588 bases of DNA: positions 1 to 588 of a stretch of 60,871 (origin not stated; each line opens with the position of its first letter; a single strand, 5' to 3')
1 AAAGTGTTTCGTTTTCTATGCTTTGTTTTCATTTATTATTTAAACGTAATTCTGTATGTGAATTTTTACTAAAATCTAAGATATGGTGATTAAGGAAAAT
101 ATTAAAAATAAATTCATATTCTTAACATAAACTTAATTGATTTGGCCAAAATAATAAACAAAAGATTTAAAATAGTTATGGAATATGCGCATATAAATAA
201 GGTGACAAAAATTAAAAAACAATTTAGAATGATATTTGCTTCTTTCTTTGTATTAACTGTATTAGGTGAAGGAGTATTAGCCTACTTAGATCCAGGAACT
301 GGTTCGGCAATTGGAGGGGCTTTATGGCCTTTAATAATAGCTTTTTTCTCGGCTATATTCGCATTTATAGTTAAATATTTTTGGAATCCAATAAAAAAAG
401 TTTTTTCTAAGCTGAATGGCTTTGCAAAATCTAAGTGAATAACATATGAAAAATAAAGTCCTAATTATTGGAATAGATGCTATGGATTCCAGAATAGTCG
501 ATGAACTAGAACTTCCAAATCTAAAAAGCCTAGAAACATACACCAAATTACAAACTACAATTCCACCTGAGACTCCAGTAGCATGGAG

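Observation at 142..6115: cysD-cysN flanked by two alkaline-phosphatase-superfamily enzymes, with no APS kinase or sulfotransferase: candidate non-canonical sulfation operon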

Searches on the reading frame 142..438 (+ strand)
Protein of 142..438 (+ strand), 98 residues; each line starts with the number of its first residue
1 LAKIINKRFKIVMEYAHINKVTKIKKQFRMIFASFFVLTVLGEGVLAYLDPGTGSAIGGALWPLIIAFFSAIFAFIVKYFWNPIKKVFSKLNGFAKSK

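Call 3: search_protein_families(library=pfam, proteins=[window:142-438:+], max_evalue=0.01)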
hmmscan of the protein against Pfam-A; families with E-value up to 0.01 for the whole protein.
window:142-438:+ (98 aa): 0 families

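Call 4: search_protein_families(library=ncbifam, proteins=[window:142-438:+], max_evalue=0.01)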
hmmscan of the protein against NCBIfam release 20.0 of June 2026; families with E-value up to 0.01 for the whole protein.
window:142-438:+ (98 aa): 0 families
